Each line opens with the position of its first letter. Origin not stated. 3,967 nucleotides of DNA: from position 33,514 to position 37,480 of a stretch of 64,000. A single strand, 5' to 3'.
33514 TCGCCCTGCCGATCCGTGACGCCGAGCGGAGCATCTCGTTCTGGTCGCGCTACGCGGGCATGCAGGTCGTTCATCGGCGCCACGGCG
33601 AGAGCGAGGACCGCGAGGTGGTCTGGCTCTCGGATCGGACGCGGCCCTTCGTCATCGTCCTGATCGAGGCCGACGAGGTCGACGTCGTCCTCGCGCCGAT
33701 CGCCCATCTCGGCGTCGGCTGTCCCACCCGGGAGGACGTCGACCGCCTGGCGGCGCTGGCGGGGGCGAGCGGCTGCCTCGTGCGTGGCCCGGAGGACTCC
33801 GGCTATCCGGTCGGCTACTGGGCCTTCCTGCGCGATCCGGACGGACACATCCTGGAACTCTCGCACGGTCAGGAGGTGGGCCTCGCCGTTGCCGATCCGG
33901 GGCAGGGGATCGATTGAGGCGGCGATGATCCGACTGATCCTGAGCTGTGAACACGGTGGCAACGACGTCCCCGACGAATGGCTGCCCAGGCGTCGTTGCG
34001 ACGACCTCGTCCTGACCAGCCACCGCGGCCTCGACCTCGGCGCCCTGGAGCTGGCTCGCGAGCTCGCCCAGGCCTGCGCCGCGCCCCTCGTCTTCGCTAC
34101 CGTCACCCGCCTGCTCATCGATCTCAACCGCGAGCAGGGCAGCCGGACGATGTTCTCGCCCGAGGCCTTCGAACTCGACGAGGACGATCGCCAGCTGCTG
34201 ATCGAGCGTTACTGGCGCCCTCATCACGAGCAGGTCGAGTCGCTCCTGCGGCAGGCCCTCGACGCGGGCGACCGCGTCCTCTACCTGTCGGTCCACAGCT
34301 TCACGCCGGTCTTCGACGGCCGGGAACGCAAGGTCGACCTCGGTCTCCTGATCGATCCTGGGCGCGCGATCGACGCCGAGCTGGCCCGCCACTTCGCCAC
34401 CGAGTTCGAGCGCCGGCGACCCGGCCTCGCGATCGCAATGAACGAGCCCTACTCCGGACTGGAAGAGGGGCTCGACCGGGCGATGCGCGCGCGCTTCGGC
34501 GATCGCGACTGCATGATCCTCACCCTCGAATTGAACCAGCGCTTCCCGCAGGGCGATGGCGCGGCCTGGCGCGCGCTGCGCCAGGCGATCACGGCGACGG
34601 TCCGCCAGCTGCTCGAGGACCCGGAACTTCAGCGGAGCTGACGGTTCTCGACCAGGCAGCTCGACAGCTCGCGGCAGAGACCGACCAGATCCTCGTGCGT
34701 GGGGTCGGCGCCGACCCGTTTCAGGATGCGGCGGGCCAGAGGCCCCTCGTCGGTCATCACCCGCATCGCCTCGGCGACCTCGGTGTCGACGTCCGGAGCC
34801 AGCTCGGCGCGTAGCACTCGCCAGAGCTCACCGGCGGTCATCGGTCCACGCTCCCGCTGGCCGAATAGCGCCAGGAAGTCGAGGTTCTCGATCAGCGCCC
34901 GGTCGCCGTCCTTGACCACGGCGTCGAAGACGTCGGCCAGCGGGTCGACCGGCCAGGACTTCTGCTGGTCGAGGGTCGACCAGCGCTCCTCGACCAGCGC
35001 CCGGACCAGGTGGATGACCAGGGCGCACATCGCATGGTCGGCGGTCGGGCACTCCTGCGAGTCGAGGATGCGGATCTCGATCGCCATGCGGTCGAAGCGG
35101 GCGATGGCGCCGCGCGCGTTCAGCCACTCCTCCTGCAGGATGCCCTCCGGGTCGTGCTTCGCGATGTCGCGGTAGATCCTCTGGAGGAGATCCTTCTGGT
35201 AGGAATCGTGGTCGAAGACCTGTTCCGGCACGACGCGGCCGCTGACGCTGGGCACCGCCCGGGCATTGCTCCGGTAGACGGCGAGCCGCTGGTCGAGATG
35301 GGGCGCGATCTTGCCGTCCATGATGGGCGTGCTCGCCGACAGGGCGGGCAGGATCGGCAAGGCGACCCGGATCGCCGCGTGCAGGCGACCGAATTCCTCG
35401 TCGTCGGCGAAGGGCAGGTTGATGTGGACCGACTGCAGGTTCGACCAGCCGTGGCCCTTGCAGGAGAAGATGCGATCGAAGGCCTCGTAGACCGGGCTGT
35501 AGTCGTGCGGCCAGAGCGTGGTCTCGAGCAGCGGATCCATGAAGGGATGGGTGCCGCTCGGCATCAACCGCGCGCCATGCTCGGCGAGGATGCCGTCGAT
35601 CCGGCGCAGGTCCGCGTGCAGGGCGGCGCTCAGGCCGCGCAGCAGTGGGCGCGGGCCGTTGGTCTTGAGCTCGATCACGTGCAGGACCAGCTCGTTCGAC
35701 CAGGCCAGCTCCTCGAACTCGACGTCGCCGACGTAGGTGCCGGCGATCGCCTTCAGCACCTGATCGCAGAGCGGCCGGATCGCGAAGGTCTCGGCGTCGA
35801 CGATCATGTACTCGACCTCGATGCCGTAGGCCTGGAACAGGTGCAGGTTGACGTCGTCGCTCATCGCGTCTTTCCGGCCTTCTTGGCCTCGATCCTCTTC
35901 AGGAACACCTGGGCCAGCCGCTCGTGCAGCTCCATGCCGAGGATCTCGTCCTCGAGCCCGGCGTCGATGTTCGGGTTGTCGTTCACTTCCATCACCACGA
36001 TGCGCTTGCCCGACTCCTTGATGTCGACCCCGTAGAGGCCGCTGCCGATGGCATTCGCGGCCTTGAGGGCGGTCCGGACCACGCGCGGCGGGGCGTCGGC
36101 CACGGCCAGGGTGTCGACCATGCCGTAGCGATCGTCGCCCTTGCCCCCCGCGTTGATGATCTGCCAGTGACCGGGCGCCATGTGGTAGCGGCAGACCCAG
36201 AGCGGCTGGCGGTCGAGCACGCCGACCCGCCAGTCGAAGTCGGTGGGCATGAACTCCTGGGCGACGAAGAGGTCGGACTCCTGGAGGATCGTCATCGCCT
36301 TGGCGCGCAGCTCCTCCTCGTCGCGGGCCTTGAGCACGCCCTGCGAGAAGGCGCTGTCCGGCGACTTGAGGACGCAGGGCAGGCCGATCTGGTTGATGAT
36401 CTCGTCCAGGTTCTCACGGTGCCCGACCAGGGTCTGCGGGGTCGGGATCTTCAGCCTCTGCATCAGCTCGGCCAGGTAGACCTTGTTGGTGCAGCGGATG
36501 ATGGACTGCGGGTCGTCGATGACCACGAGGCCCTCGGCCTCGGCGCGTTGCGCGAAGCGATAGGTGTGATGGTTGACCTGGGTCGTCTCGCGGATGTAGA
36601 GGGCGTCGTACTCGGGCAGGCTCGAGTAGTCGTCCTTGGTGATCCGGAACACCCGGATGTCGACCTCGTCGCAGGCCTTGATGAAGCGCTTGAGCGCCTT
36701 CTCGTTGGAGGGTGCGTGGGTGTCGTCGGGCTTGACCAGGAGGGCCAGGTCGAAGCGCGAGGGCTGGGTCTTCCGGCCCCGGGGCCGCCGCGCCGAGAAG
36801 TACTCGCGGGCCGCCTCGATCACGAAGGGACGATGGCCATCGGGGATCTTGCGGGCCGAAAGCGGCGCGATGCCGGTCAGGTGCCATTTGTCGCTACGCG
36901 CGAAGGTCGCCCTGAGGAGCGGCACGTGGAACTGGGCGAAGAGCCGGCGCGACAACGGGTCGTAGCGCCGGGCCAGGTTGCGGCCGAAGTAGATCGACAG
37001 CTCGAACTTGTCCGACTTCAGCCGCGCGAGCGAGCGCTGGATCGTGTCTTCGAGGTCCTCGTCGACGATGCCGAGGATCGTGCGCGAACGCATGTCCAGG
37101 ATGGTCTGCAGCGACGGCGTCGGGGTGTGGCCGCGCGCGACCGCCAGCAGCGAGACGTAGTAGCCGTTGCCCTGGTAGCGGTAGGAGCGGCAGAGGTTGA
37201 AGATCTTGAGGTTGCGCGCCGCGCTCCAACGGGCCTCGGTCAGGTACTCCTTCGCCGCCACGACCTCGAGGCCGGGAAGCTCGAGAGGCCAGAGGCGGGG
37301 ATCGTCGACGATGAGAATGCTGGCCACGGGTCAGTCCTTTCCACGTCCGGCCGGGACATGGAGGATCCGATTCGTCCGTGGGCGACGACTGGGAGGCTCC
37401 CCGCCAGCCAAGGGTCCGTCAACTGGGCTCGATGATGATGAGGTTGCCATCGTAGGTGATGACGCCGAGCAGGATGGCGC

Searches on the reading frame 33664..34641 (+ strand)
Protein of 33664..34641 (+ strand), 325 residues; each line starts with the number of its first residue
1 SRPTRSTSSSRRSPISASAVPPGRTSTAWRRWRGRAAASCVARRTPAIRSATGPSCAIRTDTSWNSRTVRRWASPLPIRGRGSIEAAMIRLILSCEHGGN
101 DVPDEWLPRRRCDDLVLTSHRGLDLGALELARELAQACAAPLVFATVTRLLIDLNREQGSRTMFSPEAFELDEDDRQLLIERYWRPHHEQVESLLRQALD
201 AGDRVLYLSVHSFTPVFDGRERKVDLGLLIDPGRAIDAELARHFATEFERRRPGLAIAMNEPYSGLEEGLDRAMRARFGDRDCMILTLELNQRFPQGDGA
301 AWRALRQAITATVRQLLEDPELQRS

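Call 49: search_protein_families(library=pfam, proteins=[window:33664-34641:+], max_evalue=0.001)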
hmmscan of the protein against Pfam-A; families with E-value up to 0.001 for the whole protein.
window:33664-34641:+ (325 aa): 1 family
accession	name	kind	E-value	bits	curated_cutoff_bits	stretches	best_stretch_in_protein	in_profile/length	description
PF05013.17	FGase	-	2.7e-31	109.8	28.9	1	90-293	2-216/219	N-formylglutamate amidohydrolase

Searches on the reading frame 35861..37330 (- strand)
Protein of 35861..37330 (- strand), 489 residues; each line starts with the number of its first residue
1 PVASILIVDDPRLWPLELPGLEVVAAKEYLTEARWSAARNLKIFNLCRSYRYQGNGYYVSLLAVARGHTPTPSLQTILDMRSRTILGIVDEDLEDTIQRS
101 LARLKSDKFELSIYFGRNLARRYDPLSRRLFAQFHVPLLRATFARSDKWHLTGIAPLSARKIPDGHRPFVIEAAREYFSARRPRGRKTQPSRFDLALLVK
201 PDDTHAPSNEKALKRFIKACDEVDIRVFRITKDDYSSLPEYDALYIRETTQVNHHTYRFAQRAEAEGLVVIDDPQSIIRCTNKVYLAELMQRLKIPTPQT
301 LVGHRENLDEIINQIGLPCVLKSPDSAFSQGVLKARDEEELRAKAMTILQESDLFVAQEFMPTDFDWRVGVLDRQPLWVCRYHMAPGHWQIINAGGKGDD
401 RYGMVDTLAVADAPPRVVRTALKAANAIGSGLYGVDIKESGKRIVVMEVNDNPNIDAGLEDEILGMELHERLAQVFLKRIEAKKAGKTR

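Call 49: search_protein_families(library=pfam, proteins=[window:35861-37330:-], max_evalue=0.001)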
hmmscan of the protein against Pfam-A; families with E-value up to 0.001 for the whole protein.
window:35861-37330:- (489 aa): 5 families
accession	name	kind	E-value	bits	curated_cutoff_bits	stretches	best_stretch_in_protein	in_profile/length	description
PF14401.11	RLAN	-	9.1e-46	155.7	25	1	26-172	1-149/150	RimK-like ATPgrasp N-terminal domain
PF08443.16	RimK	-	2.4e-11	44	21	1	282-457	3-171/188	RimK-like ATP-grasp domain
PF02655.19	ATP-grasp_3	-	0.00025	21.6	23.2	0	280-450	1-154/160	ATP-grasp domain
PF02222.28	ATP-grasp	-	0.00029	21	27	1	289-364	2-79/179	ATP-grasp domain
PF07478.18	Dala_Dala_lig_C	-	0.00068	19.6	24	0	305-453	25-176/204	D-ala D-ala ligase C-terminus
